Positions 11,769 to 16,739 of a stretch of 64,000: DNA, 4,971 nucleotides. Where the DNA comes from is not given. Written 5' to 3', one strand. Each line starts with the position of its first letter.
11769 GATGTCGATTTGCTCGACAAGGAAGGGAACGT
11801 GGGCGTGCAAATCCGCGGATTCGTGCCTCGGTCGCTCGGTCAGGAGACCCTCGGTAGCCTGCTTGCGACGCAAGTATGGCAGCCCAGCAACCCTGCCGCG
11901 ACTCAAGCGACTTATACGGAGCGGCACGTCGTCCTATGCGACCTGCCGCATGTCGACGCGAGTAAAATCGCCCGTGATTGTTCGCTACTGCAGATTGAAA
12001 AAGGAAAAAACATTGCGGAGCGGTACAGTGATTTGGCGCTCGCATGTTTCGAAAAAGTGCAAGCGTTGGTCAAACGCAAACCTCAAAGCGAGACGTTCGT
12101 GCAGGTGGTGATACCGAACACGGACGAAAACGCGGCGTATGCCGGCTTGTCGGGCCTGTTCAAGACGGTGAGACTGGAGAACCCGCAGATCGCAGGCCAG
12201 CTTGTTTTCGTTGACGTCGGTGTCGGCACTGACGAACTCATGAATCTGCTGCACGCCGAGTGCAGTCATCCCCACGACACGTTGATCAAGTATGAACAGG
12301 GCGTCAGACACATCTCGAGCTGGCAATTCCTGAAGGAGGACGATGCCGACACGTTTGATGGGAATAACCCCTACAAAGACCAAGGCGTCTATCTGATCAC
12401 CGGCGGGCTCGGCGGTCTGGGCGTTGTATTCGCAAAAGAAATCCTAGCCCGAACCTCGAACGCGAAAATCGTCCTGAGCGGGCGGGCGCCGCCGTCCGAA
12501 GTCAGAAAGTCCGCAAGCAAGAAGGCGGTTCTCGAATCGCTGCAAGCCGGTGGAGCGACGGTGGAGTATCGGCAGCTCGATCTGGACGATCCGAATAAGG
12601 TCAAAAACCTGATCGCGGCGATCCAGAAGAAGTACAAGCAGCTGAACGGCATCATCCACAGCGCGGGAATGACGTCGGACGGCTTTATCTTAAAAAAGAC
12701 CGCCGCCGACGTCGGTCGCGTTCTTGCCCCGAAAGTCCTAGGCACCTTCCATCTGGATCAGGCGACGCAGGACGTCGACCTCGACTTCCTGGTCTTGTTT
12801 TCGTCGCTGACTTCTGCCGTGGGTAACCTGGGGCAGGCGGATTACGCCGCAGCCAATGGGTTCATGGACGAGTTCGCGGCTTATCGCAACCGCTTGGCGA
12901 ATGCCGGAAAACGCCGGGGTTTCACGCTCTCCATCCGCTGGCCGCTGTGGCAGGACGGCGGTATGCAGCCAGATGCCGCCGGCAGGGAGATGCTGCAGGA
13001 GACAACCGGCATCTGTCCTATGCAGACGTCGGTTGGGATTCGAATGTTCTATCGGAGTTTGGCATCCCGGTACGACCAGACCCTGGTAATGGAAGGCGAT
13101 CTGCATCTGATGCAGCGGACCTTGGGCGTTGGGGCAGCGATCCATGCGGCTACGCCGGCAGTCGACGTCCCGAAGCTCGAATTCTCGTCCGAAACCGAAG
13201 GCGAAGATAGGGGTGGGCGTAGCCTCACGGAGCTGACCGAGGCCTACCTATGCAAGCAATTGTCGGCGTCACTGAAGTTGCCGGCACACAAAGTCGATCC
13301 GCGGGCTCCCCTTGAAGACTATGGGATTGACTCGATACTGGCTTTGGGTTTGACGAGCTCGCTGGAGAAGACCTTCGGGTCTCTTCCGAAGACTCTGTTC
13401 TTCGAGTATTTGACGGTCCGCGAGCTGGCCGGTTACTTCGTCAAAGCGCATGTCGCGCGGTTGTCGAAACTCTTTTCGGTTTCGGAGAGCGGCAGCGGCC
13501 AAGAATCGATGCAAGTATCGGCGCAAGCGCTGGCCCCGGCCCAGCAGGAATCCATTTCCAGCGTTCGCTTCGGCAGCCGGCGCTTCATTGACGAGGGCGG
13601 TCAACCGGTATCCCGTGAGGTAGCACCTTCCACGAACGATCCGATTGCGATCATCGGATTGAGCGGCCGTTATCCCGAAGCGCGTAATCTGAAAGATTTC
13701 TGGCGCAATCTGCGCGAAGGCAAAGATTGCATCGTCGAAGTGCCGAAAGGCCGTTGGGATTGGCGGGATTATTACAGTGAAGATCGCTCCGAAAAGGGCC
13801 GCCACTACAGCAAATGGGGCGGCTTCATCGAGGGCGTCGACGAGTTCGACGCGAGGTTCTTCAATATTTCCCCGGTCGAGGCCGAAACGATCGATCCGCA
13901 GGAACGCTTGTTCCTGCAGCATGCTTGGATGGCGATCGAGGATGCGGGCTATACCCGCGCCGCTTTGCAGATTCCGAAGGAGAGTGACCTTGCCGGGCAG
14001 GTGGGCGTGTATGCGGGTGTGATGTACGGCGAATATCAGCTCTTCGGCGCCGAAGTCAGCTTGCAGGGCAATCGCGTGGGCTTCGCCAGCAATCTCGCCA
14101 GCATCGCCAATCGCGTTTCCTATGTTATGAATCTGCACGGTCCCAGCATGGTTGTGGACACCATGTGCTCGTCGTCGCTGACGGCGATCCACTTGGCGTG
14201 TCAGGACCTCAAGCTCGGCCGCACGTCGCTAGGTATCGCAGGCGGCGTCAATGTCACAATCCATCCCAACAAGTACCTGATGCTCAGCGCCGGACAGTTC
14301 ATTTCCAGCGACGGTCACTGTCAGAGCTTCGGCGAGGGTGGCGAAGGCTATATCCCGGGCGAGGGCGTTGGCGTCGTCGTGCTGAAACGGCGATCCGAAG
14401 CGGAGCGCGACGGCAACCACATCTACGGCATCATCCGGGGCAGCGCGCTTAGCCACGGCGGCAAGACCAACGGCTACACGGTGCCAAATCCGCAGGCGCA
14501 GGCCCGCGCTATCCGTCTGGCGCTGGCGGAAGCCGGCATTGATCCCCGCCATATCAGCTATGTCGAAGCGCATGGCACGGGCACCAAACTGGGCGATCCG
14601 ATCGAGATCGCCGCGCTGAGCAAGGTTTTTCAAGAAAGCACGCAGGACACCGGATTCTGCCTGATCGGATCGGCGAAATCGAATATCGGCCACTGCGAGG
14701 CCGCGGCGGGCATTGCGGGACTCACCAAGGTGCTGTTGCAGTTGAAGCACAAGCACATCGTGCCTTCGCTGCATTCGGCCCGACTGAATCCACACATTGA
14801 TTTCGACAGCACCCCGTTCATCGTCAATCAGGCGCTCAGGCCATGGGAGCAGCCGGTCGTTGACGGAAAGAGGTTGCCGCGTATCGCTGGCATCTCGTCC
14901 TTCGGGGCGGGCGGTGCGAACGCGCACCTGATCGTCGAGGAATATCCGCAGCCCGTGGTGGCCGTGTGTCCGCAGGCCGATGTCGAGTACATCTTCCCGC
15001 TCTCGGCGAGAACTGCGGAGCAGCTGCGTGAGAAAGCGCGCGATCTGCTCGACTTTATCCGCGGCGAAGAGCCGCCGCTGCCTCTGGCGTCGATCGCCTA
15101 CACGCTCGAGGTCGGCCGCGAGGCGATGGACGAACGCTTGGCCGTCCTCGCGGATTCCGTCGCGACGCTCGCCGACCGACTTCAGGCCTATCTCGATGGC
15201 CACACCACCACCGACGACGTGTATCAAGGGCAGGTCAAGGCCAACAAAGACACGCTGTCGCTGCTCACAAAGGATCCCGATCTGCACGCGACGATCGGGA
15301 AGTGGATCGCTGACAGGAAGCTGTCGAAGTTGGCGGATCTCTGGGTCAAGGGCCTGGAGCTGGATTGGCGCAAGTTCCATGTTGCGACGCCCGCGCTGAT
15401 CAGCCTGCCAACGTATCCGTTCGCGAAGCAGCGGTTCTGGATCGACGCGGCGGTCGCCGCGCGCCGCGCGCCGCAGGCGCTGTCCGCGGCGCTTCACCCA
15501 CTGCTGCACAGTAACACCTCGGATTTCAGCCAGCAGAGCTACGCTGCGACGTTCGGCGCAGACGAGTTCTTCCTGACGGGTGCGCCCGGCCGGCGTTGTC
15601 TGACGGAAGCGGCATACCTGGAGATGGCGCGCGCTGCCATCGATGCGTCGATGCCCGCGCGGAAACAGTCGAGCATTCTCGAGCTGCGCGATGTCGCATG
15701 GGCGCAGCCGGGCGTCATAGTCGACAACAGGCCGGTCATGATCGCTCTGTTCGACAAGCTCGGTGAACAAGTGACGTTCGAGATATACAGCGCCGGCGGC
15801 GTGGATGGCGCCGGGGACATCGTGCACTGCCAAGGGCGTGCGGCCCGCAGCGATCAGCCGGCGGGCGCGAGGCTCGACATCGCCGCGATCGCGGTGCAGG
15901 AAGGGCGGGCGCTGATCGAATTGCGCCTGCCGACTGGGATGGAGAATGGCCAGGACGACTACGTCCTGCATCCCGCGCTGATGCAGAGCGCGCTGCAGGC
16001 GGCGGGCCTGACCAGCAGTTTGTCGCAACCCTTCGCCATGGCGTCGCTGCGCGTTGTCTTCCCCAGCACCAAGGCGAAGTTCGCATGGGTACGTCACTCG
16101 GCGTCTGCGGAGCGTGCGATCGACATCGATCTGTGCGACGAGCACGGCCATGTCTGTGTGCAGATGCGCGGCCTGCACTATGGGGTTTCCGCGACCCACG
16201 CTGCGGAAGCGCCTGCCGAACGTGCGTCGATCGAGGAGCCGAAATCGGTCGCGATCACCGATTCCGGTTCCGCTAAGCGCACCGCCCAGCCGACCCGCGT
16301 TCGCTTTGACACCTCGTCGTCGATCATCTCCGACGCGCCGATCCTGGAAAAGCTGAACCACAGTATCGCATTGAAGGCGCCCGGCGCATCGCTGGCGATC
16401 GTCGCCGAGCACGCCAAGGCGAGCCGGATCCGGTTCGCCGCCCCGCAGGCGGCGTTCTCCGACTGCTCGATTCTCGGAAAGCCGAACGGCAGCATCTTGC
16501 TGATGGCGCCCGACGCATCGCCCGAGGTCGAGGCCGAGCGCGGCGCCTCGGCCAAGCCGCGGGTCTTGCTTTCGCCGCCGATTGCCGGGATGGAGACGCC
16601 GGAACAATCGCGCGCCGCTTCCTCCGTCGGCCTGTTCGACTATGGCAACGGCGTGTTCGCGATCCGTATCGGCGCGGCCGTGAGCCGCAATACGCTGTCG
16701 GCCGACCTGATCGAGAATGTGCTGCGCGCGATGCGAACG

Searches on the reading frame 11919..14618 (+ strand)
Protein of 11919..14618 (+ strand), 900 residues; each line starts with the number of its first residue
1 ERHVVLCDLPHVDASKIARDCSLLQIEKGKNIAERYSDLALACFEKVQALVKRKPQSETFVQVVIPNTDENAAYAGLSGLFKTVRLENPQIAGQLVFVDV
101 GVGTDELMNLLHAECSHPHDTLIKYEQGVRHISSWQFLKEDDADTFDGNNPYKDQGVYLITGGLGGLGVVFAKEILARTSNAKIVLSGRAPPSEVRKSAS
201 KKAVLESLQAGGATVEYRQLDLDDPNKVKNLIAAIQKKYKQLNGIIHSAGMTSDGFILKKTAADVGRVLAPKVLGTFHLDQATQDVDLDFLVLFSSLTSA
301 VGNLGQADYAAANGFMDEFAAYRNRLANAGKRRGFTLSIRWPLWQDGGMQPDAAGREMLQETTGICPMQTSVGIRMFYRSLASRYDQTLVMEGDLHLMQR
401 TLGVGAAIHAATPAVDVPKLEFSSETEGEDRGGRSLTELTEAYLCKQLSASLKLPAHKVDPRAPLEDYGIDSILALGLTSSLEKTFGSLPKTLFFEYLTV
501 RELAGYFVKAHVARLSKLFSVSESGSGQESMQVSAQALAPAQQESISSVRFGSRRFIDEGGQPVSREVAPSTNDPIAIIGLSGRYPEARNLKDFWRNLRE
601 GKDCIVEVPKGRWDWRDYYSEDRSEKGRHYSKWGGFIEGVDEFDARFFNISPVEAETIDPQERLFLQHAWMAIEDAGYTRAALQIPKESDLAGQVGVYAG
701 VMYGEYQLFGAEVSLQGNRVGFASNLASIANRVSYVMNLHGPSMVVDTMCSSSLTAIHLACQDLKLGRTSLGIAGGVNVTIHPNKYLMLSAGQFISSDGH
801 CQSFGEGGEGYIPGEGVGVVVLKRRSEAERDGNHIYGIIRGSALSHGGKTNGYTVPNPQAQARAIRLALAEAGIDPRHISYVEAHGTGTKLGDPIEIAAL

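Call 57: search_protein_families(library=pfam, proteins=[window:11919-14618:+], max_evalue=0.00001)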
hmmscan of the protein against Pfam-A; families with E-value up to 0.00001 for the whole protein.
window:11919-14618:+ (900 aa): 6 families
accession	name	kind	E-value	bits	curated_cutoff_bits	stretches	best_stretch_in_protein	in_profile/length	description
PF00109.32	ketoacyl-synt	-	2.2e-85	286.7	20.8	1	574-828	2-252/252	Beta-ketoacyl synthase, N-terminal domain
PF08659.16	KR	-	3.2e-50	171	22.6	1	156-346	1-180/180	KR domain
PF02801.28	Ketoacyl-synt_C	-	1.4e-21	77.1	20.8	1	836-900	1-66/119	Beta-ketoacyl synthase, C-terminal domain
PF00106.31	adh_short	-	3.9e-13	49.8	26.6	1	158-320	3-160/195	short chain dehydrogenase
PF00550.31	PP-binding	-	4.5e-13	49.7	20.8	1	443-506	2-66/67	Phosphopantetheine attachment site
PF13561.12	adh_short_C2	-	1.5e-07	31.7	27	1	199-285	31-117/236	Enoyl-(Acyl carrier protein) reductase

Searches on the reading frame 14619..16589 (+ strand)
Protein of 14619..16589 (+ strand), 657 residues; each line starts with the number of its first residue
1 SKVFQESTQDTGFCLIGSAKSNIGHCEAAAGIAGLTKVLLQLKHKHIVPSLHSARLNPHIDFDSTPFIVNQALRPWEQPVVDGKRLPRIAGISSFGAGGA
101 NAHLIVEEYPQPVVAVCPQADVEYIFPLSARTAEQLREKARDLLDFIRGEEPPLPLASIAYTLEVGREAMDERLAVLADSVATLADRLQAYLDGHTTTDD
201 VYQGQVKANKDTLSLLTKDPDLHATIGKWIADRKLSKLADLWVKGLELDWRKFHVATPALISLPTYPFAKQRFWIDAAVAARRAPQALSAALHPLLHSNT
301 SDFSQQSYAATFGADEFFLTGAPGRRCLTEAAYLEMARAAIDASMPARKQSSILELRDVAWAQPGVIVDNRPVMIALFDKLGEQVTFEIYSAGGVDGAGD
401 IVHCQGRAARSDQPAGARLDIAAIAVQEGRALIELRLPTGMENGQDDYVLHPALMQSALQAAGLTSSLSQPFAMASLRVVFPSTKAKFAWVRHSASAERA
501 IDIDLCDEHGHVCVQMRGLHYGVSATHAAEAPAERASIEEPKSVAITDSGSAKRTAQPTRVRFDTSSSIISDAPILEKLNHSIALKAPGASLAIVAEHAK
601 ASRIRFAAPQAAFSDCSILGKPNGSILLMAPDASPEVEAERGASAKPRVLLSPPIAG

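Call 57: search_protein_families(library=pfam, proteins=[window:14619-16589:+], max_evalue=0.00001)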
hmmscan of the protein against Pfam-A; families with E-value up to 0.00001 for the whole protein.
window:14619-16589:+ (657 aa): 6 families
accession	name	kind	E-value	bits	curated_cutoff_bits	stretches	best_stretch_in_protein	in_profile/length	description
PF22336.2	RhiE-like_linker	-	6.1e-22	77.8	27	1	128-194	2-66/67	RhiE-like, KS-MAT linker domain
PF22621.2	CurL-like_PKS_C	-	1.2e-14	54.5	27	1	124-188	1-64/64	CurL-like, PKS C-terminal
PF02801.28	Ketoacyl-synt_C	-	1.9e-14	54.1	20.8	1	2-52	68-117/119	Beta-ketoacyl synthase, C-terminal domain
PF21089.3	PKS_DH_N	-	4.5e-13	49.5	27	1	293-391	1-102/103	Polyketide synthase dehydratase domain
PF16197.11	KAsynt_C_assoc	-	4.3e-12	46.8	33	1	57-146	2-83/111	Ketoacyl-synthetase C-terminal extension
PF14765.12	PS-DH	-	2.3e-11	43.9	23.7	1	421-521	40-156/166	Polyketide synthase dehydratase N-terminal domain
